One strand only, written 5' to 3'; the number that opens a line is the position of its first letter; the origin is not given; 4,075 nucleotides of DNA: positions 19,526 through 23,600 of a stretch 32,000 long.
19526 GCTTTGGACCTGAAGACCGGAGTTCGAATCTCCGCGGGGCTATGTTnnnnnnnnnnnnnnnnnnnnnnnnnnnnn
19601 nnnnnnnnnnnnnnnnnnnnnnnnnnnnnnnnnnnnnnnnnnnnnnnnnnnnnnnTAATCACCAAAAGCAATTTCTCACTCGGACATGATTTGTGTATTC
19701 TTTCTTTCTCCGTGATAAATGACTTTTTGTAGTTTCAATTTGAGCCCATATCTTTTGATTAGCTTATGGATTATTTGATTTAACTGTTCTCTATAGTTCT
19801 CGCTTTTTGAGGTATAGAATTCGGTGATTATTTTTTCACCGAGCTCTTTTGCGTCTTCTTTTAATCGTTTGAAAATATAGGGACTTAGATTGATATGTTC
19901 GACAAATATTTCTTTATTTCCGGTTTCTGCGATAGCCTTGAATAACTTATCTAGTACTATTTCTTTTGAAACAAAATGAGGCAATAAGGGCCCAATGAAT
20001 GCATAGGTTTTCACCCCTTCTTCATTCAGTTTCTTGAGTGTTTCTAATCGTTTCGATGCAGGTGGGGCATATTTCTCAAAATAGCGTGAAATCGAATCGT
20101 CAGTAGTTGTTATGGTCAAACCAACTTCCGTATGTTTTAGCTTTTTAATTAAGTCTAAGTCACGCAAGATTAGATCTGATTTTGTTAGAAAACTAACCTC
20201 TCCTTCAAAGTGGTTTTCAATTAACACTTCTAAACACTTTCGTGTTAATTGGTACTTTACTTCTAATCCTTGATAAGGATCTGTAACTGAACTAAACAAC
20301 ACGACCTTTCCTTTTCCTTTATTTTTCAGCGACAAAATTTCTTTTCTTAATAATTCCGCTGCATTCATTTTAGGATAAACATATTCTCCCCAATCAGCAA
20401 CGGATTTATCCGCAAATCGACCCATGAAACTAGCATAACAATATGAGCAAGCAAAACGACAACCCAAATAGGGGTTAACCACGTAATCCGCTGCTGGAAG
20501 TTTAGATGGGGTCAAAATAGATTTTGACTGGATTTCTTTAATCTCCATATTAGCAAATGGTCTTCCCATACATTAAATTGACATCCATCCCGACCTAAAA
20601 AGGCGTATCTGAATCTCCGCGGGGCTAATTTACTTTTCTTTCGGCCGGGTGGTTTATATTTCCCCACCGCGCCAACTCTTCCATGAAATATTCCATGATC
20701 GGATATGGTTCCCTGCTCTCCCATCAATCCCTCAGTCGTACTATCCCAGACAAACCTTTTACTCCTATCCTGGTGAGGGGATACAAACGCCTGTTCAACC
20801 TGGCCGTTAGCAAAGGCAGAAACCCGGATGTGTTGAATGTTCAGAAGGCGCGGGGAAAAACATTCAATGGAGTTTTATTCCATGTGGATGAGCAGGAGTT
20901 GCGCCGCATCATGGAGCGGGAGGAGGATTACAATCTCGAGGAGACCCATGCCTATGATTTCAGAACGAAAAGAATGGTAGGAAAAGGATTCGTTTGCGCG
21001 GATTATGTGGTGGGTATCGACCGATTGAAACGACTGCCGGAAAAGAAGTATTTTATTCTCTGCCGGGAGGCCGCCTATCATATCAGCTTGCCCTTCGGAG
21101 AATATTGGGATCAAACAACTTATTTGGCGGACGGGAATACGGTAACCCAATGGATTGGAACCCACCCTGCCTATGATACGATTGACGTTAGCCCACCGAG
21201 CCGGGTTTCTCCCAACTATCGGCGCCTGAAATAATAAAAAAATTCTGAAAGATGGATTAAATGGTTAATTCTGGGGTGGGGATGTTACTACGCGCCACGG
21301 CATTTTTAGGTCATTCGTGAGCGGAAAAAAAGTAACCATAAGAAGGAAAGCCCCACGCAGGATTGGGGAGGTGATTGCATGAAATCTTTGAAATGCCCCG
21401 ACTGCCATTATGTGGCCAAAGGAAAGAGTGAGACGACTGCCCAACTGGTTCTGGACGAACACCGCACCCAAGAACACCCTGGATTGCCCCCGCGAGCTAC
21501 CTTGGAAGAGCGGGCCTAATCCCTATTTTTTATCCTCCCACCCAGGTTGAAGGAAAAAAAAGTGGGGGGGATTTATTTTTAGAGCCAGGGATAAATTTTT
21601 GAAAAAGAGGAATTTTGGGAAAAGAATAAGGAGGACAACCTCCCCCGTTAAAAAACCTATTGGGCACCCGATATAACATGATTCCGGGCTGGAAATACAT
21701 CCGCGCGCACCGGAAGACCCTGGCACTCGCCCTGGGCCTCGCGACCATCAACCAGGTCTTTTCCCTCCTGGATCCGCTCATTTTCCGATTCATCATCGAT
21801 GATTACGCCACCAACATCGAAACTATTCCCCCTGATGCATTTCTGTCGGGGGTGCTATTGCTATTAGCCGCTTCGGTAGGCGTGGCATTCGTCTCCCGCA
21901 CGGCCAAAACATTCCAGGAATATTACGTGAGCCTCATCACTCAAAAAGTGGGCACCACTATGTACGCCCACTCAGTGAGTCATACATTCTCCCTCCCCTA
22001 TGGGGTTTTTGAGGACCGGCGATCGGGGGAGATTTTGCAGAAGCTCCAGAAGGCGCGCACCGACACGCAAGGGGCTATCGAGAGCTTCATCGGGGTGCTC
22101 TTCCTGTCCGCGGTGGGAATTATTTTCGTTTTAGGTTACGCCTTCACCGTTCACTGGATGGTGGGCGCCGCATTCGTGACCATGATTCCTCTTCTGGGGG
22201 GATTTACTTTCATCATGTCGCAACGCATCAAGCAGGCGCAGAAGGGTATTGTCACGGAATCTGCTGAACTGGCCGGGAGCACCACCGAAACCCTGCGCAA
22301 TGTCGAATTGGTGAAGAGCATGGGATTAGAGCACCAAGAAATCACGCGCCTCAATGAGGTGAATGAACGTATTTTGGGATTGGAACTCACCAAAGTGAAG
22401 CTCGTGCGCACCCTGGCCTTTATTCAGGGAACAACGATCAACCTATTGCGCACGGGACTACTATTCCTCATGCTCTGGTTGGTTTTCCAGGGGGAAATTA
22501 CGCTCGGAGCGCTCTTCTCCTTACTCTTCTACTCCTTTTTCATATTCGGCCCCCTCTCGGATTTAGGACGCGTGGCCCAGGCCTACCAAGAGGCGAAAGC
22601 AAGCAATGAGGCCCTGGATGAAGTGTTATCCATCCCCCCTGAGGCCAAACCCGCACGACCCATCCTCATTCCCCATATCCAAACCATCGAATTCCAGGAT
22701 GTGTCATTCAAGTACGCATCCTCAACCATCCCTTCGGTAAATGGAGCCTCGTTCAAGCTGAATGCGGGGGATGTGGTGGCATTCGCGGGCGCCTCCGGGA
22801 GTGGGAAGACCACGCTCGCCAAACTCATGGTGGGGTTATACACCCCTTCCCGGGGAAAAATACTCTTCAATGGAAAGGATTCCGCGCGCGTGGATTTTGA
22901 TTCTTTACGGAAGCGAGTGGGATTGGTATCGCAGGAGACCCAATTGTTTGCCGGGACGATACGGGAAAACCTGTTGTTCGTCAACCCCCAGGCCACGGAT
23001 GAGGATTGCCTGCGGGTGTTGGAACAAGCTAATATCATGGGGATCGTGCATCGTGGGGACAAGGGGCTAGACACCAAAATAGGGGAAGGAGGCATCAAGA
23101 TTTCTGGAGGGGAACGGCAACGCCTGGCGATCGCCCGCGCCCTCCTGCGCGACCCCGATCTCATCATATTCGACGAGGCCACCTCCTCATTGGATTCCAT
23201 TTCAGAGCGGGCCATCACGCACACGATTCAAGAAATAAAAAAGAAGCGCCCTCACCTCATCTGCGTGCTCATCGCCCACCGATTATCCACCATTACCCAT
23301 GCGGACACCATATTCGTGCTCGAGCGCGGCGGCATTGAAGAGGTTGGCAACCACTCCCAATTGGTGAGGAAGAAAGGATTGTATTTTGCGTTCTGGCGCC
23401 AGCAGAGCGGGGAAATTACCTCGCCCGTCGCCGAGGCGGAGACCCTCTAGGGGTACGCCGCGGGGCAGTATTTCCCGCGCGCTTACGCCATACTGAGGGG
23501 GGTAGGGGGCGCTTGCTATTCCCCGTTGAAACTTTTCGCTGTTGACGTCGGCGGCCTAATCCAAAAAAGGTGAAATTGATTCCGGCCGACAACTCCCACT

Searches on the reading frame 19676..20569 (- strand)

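Call 26: search_protein_families(library=pfam, proteins=[window:19676-20569:-], max_evalue=0.01)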
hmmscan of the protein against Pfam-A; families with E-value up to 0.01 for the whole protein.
window:19676-20569:- (297 aa): 3 families
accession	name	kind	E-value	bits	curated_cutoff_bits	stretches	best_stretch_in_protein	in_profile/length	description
PF04055.27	Radical_SAM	-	3.2e-16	60.4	29.5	1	31-194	1-149/166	Radical SAM superfamily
PF20903.3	SPL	-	1.7e-06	27.6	27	1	23-227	73-268/338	Spore photoproduct lyase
PF07505.17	DUF5131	-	0.009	16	28.9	0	26-138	6-119/243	Protein of unknown function (DUF5131)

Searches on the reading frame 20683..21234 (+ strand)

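Call 26: search_protein_families(library=pfam, proteins=[window:20683-21234:+], max_evalue=0.01)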
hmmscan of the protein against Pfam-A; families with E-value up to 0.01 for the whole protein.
window:20683-21234:+ (183 aa): 1 family
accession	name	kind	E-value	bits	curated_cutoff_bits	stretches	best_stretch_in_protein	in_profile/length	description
PF06094.17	GGACT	-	0.0058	17.6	22.8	1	8-94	4-83/120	Gamma-glutamyl cyclotransferase, AIG2-like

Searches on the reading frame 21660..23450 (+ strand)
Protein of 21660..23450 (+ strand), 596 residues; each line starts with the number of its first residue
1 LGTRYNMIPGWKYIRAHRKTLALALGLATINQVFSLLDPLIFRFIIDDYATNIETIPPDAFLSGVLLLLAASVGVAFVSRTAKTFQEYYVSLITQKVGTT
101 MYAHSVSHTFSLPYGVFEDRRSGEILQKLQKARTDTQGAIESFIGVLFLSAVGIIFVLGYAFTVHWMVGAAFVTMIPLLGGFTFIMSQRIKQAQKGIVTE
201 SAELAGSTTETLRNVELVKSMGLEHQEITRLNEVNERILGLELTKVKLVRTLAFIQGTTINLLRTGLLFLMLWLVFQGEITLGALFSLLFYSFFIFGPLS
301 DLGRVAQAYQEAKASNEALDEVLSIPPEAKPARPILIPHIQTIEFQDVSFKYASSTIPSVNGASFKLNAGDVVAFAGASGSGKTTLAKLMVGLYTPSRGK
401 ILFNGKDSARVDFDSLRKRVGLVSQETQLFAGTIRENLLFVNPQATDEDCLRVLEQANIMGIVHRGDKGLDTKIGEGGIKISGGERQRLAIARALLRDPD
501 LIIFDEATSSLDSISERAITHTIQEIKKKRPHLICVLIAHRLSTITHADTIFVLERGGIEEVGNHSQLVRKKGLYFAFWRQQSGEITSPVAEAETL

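Call 26: search_protein_families(library=pfam, proteins=[window:21660-23450:+], max_evalue=0.01)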
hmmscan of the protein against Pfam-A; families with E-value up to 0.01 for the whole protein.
window:21660-23450:+ (596 aa): 4 families
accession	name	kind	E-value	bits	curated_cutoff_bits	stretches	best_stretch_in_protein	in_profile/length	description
PF00005.33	ABC_tran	-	1.8e-33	116.4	25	1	361-509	2-137/137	ABC transporter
PF00664.28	ABC_membrane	-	2.2e-30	106.7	28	1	22-299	2-274/274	ABC transporter transmembrane region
PF13481.12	AAA_25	-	0.0015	18.7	27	1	343-411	5-66/195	AAA domain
PF02463.25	SMC_N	-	0.0034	17.3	40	0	398-552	108-209/220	RecF/RecN/SMC N terminal domain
